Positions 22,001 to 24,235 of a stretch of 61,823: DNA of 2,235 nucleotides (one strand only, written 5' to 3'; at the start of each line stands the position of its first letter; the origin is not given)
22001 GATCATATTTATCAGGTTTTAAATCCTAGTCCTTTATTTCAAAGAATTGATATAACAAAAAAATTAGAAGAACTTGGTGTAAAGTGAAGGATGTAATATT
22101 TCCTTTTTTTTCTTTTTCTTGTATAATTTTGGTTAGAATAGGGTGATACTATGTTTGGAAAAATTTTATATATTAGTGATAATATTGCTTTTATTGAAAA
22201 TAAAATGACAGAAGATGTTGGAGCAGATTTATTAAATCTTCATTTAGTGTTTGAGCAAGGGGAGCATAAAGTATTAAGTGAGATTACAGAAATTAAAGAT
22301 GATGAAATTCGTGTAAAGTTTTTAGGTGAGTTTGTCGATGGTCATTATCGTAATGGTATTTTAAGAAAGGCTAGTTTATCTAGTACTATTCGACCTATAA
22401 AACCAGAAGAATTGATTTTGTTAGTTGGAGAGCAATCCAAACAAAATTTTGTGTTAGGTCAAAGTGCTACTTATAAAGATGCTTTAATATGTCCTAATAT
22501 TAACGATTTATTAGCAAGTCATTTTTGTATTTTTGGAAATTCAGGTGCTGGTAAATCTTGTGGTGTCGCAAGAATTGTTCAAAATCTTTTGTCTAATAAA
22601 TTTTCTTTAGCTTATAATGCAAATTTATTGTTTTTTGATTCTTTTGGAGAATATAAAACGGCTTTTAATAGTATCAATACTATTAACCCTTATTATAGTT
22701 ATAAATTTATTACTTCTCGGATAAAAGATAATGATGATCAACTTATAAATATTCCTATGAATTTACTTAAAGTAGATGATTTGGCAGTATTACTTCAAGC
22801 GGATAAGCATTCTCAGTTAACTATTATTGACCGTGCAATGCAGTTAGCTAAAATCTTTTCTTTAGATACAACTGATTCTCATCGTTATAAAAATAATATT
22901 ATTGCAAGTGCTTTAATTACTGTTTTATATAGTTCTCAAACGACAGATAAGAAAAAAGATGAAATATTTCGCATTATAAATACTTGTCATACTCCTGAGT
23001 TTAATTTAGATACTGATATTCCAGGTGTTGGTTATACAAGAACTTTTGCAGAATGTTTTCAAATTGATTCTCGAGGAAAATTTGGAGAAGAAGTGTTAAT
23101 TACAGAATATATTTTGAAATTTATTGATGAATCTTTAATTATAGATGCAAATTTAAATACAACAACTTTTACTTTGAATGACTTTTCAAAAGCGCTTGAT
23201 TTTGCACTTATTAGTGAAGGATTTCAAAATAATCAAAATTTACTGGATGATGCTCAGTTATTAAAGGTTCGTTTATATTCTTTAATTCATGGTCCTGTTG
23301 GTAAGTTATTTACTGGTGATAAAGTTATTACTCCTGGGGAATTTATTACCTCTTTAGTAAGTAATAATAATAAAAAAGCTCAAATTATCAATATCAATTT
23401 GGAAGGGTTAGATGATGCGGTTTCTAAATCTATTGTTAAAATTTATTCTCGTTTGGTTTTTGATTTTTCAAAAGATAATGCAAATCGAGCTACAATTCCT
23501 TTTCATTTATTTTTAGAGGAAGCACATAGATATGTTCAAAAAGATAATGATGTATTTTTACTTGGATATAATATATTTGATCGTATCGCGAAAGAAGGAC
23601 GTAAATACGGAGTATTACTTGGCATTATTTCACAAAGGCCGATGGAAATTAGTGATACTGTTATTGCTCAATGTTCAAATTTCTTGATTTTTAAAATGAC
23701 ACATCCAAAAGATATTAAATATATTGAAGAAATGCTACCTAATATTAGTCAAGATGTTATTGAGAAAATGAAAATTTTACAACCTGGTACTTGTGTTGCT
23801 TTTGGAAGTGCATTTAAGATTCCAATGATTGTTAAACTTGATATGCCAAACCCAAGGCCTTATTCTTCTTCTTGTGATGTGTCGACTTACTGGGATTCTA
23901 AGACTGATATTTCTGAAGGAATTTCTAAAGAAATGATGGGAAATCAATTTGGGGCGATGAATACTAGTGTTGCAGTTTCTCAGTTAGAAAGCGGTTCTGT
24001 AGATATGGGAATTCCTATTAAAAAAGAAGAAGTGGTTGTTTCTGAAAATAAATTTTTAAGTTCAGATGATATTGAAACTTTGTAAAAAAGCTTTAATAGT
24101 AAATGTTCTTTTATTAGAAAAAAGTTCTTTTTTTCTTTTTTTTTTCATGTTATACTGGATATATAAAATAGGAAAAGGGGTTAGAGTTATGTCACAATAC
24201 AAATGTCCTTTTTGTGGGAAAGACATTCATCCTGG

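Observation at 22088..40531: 18.4-kb island between metG and tatD carries a stripped-down type VII-like secretion locus lacking EsaA, EssA and EssB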

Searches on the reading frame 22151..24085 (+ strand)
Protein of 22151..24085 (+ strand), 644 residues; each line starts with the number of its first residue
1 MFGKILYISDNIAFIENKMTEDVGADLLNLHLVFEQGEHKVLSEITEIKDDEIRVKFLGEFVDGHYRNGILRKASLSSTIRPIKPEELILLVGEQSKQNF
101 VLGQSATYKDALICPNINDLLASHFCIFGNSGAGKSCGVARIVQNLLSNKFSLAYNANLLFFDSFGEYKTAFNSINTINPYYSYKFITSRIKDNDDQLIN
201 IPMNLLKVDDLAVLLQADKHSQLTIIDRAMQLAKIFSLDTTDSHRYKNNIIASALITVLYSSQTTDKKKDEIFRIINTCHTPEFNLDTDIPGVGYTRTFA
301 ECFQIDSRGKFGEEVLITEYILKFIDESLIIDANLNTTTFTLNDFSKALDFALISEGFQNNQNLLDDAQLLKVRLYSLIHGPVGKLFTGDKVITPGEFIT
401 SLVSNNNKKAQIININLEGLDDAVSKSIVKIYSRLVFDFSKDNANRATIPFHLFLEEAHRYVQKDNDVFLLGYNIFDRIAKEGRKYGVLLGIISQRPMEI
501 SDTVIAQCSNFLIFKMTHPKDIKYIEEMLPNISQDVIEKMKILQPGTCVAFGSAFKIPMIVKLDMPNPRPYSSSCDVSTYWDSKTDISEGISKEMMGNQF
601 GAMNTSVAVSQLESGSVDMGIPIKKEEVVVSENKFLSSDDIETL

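Call 5: search_protein_families(library=pfam, max_evalue=0.01, proteins=[window:22151-24085:+])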
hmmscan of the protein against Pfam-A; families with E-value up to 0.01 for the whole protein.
window:22151-24085:+ (644 aa): 1 family
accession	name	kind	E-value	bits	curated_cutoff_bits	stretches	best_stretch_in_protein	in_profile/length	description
PF01935.23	DUF87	-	1.2e-18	68.5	23.2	1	102-270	3-156/220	Helicase HerA, central domain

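Call 14: search_protein_families(library=ncbifam, max_evalue=0.01, proteins=[window:22151-24085:+])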
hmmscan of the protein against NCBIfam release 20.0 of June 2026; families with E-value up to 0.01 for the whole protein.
window:22151-24085:+ (644 aa): 6 families
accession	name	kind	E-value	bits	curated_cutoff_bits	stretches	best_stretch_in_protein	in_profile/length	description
NF042944.1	HerA_antiphage_2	equivalog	1.3e-47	162.8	850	2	393-583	359-562/576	anti-phage-associated helicase HerA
NF042943.1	HerA_antiphage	equivalog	8e-42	143.5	800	2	424-577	412-563/566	anti-phage-associated helicase HerA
NF040937.1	HerA_Thermprot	equivalog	8.8e-34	116.7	800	1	399-584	296-482/487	DNA double-strand break repair helicase HerA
NF040819.1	helicase_HerA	equivalog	1e-23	83.7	970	1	445-563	398-514/561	DNA double-strand break repair helicase HerA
NF053655.1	CedD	equivalog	9.2e-16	57.6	600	2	374-563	352-525/527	DNA-translocating ATPase CedD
NF033849.1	ser_rich_anae_1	subfamily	7.8e-12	43.4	650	1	415-525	979-1099/1163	serine-rich protein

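Call 32: find_related_loci(query=A3, collection=genome_contigs, flank=10000)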
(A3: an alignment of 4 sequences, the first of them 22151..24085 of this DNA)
Query A3 (644 aa) in genome_contigs; peptide patterns used: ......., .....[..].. (x = any residue, [..] = any of these).
457 stretches matched a pattern; 204 encode a relative of the query (tblastn E <= 1e-3); the best 80 are kept; 80 distinct loci.
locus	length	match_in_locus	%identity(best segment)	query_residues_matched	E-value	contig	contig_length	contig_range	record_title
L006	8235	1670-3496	84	1-610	0e+0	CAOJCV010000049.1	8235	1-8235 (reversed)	MAG TPA_asm: uncultured Tenericutes bacterium isolate SRR15604481_bin.54_metawrap_v1.3_MAG genome assembly, contig: NODE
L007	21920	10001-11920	76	1-639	0e+0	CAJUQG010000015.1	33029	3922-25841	MAG TPA_asm: uncultured Bacilli bacterium isolate MGBC163973 genome assembly, contig: MGBC163973.15, whole genome shotgu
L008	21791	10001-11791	80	1-597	0e+0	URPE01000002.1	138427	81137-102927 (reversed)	uncultured Tenericutes bacterium isolate UMGS1217 genome assembly, contig: NODE_17_length_138427_cov_8.799873, whole gen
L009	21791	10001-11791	80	1-597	0e+0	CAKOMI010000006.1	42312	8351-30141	MAG: uncultured Bacilli bacterium isolate REFINED_METABAT215_TOP10_CONTIGS_1500_ASSEMBLY_K77_MERGED__Hadza_MoBio_hadza-E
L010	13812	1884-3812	76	1-644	0e+0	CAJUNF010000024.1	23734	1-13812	MAG TPA_asm: uncultured Bacilli bacterium isolate MGBC162267 genome assembly, contig: MGBC162267.24, whole genome shotgu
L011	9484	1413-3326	76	1-640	0e+0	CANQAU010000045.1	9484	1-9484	MAG: uncultured Bacilli bacterium isolate Lapin-003-2__bin54 genome assembly, contig: Lapin-003-2__NODE_6324_length_9484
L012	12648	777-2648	77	1-624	0e+0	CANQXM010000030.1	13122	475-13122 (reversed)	MAG: uncultured Bacilli bacterium isolate Lapin-025__bin7 genome assembly, contig: Lapin-025__NODE_3672_length_13122_cov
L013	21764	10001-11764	78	1-588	0e+0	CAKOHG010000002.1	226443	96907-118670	MAG: uncultured Bacilli bacterium isolate REFINED_METABAT215_TOP10_CONTIGS_1500_ASSEMBLY_K77_MERGED__Hadza_MoBio_C-REDO_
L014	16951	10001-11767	78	1-589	0e+0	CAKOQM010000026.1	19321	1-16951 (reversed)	MAG: uncultured Bacilli bacterium isolate REFINED_METABAT215_TOP10_CONTIGS_1500_ASSEMBLY_K77_MERGED__Hadza_MoBio_hadza-E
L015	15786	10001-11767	78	1-589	0e+0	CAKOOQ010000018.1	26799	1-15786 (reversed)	MAG: uncultured Bacilli bacterium isolate REFINED_METABAT215_TOP10_CONTIGS_1500_ASSEMBLY_K77_MERGED__Hadza_MoBio_hadza-I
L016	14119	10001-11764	77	1-588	0e+0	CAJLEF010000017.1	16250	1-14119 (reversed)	MAG TPA_asm: uncultured Firmicutes bacterium isolate ERR1600688-bin.2 genome assembly, contig: NODE_3029_length_16250_co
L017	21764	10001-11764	77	1-588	0e+0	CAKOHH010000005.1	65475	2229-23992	MAG: uncultured Bacilli bacterium isolate REFINED_METABAT215_TOP10_CONTIGS_1500_ASSEMBLY_K77_MERGED__Hadza_MoBio_hadza-E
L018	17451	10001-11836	72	1-609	0e+0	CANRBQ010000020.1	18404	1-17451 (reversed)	MAG: uncultured Bacilli bacterium isolate Lapin-028__bin40 genome assembly, contig: Lapin-028__NODE_3369_length_18404_co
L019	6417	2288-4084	72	1-599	0e+0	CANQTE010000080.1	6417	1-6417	MAG: uncultured Bacilli bacterium isolate Lapin-008__bin76 genome assembly, contig: Lapin-008__NODE_11316_length_6417_co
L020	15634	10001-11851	70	1-620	0e+0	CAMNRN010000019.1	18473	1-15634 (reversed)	MAG: uncultured Tenericutes bacterium isolate SRR19792995_bin.28_metawrap_v1.3_MAG genome assembly, contig: ERZ12290371_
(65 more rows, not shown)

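Call 42: search_solved_structures(query=window:22151-24085:+, max_evalue=0.01)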
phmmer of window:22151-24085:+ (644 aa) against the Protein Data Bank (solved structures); distinct sequences matched with E-value up to 0.01: 9.
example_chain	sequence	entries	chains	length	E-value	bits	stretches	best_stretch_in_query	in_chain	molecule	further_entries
9c1m_M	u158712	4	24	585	7.4e-42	146.9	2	411-582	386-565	ATP-binding protein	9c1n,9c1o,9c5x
8xau_A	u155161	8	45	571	1.5e-36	129.4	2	387-576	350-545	ATP-binding protein | HerA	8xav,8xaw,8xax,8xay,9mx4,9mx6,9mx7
8ziq_M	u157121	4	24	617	3.3e-34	121.7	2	408-583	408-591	HerA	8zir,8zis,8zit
4d2i_A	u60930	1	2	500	1.1e-28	103.5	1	405-594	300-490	HERA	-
8j4u_M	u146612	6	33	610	9.2e-28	100.4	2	426-586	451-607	Nucleoside triphosphate hydrolase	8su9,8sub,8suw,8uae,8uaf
8wiv_A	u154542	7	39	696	5.9e-27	97.7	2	414-584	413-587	Helicase HerA central domain-containing protein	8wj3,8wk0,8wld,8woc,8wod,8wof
8yho_A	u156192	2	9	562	1.4e-22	83.2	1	449-562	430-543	DUF87 domain-containing protein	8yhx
9x1l_A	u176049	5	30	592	3.4e-17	65.5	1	449-563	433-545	DNA helicase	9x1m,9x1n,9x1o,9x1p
8wet_A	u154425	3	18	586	1.3e-07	33.8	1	409-527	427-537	TdpA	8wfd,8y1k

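Call 44: find_homologous_proteins(query=window:22151-24085:+, max_evalue=0.00001)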
Query window:22151-24085:+ (644 aa): 7999 proteins with E <= 0.00001 among 8000 candidates; the best 120 are listed.
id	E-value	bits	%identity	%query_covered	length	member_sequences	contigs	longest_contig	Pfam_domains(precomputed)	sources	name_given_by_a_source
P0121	0.0e+0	1292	89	100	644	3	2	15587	PF01935.24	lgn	-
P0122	0.0e+0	1190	83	100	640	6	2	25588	PF01935.24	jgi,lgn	-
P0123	0.0e+0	1189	82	100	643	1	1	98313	PF01935.24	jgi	-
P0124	0.0e+0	1170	80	100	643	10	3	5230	PF01935.24,PF12846.14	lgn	-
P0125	0.0e+0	1165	80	100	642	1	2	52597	PF01935.24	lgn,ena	-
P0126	0.0e+0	1117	76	99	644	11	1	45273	PF01935.24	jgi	jgi:hypothetical protein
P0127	0.0e+0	1111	76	99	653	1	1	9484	PF01935.24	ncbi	-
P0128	0.0e+0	1111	80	93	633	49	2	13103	PF01935.24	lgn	-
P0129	0.0e+0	1104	77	97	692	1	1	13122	PF01935.24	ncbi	-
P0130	0.0e+0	1095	78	95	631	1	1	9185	PF01935.24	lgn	-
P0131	0.0e+0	1058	81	89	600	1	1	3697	PF01935.24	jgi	-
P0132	0.0e+0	1045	78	91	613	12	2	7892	PF01935.24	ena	-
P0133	0.0e+0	1043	78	91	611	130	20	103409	PF01935.24,PF12846.14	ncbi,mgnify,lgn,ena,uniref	mgnify:FL=1|uniref:ATP-binding protein n=1 Tax=Candidatus Ventrenecus sp. TaxID=3085654 RepID=UPI004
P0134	0.0e+0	1031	73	98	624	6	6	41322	PF01935.24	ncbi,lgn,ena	-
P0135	3.4e-296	1002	74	92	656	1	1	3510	PF01935.24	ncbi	-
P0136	4.2e-295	998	74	92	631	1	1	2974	PF01935.24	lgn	-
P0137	2.9e-293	992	72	93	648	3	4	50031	PF01935.24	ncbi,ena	-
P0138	9.3e-293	991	70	96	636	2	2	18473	PF01935.24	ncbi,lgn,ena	-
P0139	6.5e-292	988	72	93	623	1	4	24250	PF01935.24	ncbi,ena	-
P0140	8.4e-292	987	72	92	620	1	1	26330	PF01935.24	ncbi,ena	-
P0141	3.9e-291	985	72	92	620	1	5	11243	PF01935.24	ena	-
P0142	1.8e-290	983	73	91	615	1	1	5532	PF01935.24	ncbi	-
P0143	1.8e-290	983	72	92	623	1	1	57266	PF01935.24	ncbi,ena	-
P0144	2.2e-290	983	71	96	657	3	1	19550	PF01935.24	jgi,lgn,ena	jgi:hypothetical protein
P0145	7.7e-290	981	71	95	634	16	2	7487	PF01935.24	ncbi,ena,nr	ncbi:MAG: DUF87 domain-containing protein [Bacilli bacterium]|nr:DUF87 domain-containing protein [Ba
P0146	7.8e-290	981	72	91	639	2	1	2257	PF01935.24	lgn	-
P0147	1.2e-289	980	72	94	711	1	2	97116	PF01935.24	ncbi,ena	-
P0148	2.9e-289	979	72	91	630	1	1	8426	PF01935.24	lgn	-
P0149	2.9e-289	979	73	91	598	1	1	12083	PF01935.24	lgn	-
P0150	6.0e-289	978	72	92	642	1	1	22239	PF01935.24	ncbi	-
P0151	6.9e-289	978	72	92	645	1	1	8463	PF01935.24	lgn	-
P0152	1.8e-288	976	70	94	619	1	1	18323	PF01935.24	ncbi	-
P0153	7.9e-288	974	73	91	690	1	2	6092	PF01935.24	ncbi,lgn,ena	-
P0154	1.4e-287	973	73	91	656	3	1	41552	PF01935.24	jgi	-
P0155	1.6e-287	973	72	91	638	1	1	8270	PF01935.24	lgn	-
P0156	2.3e-287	973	73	91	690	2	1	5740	PF01935.24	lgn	-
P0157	1.1e-286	970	67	100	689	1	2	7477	PF01935.24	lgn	-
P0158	1.8e-286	970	72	91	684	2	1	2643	PF01935.24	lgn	-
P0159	5.7e-286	968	72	91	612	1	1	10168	PF01935.24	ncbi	-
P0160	1.9e-285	966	71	91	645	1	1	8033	PF01935.24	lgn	-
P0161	1.9e-285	966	67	98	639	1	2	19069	PF01935.24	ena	-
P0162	3.6e-285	965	71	94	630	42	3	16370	PF01935.24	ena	-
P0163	4.5e-285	965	69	95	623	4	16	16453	PF01935.24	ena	-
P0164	1.5e-284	963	72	92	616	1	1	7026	PF01935.24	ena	-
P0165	1.8e-284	963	70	93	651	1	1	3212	PF01935.24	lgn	-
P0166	3.4e-284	962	71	91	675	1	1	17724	PF01935.24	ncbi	-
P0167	2.6e-283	959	71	91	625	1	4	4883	PF01935.24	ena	-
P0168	2.5e-282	956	70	91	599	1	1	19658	PF01935.24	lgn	-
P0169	2.8e-282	956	71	91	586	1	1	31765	PF01935.24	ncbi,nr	ncbi:MAG: DUF87 domain-containing protein [Ruminococcus sp.]|nr:DUF87 domain-containing protein [Rum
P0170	1.1e-281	954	71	91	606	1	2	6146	PF01935.24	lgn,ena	-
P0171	1.3e-281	954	72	91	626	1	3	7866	PF01935.24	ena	-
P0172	1.7e-281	953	71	91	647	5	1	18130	PF01935.24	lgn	-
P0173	2.2e-281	953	72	91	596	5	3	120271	PF01935.24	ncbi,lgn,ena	-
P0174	1.2e-280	950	68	98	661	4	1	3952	PF01935.24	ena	-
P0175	2.0e-280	950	68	95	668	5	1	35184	PF01935.24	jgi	-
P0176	3.5e-280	949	71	92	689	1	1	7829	PF01935.24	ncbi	-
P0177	3.8e-280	949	71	91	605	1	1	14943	PF01935.24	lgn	-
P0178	5.4e-280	948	66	99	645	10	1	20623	PF01935.24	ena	-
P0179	1.6e-279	947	67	96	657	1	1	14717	PF01935.24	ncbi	-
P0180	4.7e-279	945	71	91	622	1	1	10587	PF01935.24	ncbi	-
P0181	2.6e-278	943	65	100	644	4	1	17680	PF01935.24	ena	-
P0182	1.6e-276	937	70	91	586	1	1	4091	PF01935.24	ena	-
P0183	2.8e-275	933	69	94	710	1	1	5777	PF01935.24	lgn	-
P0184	6.4e-275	932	69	91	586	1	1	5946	PF01935.24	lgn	-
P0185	9.7e-275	931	70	92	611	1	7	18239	PF01935.24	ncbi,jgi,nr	ncbi:MAG: DUF87 domain-containing protein [Firmicutes bacterium]|nr:DUF87 domain-containing protein 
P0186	1.9e-274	930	68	92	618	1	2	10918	PF01935.24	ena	-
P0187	2.6e-274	930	69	93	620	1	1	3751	PF01935.24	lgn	-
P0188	3.5e-274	929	69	91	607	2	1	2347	PF01935.24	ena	-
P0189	4.4e-274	929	68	96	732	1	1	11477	PF01935.24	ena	-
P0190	5.8e-274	928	69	91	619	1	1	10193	PF01935.24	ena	-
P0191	5.1e-273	925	70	91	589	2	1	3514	PF01935.24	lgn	-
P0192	1.5e-272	924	69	92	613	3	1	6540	PF01935.24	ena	-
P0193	4.2e-272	922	69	92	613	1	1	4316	PF01935.24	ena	-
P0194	2.3e-271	920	69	92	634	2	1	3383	PF01935.24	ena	-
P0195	1.2e-270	917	70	91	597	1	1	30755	PF01935.24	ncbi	-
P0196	1.3e-270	917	68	91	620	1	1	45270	PF01935.24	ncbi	-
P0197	2.4e-270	916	69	91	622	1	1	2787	PF01935.24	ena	-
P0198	2.7e-270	916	68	95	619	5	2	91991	PF01935.24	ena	-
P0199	8.3e-270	915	66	96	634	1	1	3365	PF01935.24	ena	-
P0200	3.0e-269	913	68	92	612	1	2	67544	PF01935.24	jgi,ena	-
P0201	9.2e-269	911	68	91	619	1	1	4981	PF01935.24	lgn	-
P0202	1.3e-268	911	67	92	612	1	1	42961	PF01935.24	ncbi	-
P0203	1.5e-268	911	67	91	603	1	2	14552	PF01935.24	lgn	-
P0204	4.3e-268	909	68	91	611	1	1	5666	PF01935.24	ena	-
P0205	1.0e-267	908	68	91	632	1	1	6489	PF01935.24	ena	-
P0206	1.9e-267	907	68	93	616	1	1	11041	PF01935.24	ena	-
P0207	3.1e-266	903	65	95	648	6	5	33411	PF01935.24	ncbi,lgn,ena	-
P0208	2.5e-265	900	68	91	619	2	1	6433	PF01935.24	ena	-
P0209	2.7e-265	900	66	91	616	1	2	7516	PF01935.24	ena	-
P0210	2.9e-265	900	67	92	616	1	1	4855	PF01935.24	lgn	-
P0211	3.5e-265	899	68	91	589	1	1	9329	PF01935.24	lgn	-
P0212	4.7e-265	899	67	91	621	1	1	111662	PF01935.24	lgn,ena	-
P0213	5.2e-265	899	68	91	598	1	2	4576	PF01935.24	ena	-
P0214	6.7e-265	899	67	92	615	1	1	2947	PF01935.24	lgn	-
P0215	6.9e-265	898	68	91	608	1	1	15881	PF01935.24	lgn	-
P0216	7.0e-265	898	64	95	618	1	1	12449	PF01935.24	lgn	-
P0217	8.0e-265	898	67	90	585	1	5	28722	PF01935.24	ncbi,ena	-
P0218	9.3e-265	898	68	91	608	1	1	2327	PF01935.24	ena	-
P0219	1.1e-264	898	68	91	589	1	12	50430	PF01935.24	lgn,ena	-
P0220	1.2e-264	898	68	91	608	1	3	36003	PF01935.24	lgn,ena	-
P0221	1.4e-264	897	68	91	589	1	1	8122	PF01935.24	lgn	-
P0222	1.7e-264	897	68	91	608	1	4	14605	PF01935.24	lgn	-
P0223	1.9e-264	897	68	91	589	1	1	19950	PF01935.24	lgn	-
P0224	2.0e-264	897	68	91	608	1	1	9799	PF01935.24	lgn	-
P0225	2.1e-264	897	68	91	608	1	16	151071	PF01935.24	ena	-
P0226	2.2e-264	897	68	91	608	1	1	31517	PF01935.24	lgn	-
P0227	2.2e-264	897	68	91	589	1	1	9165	PF01935.24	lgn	-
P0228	2.4e-264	897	68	91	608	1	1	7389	PF01935.24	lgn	-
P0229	2.5e-264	897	68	91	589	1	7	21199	PF01935.24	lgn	-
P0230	2.7e-264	897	68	91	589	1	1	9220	PF01935.24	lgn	-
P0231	2.7e-264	896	68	91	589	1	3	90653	PF01935.24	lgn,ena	-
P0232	2.7e-264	896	68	91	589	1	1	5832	PF01935.24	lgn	-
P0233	3.1e-264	896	68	91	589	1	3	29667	PF01935.24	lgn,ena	-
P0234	3.4e-264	896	68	91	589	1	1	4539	PF01935.24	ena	-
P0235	3.4e-264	896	68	91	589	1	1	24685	PF01935.24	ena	-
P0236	3.5e-264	896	68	91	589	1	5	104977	PF01935.24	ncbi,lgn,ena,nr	ncbi:MAG: ATP-binding protein [Tenericutes bacterium]|nr:ATP-binding protein [Mycoplasmatota bacteri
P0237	3.6e-264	896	68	91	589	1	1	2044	PF01935.24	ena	-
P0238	3.6e-264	896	68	91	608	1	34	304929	PF01935.24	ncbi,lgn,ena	-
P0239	3.6e-264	896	68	91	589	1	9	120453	PF01935.24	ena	-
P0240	4.1e-264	896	68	91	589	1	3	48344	PF01935.24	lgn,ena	-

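Call 85: search_protein_families(library=pfam, max_evalue=0.01, proteins=[L015:1316-2707:-])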
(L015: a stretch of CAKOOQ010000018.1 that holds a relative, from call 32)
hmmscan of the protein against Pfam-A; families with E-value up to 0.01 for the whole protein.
L015:1316-2707:- (463 aa): 2 families
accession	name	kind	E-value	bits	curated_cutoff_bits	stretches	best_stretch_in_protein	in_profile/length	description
PF18818.7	MPTase-PolyVal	-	0.00059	20.4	27.5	1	234-336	16-113/126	Zincin-like metallopeptidase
PF08795.16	DUF1796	-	0.0011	19.3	23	0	222-288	54-122/166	Putative papain-like cysteine peptidase (DUF1796)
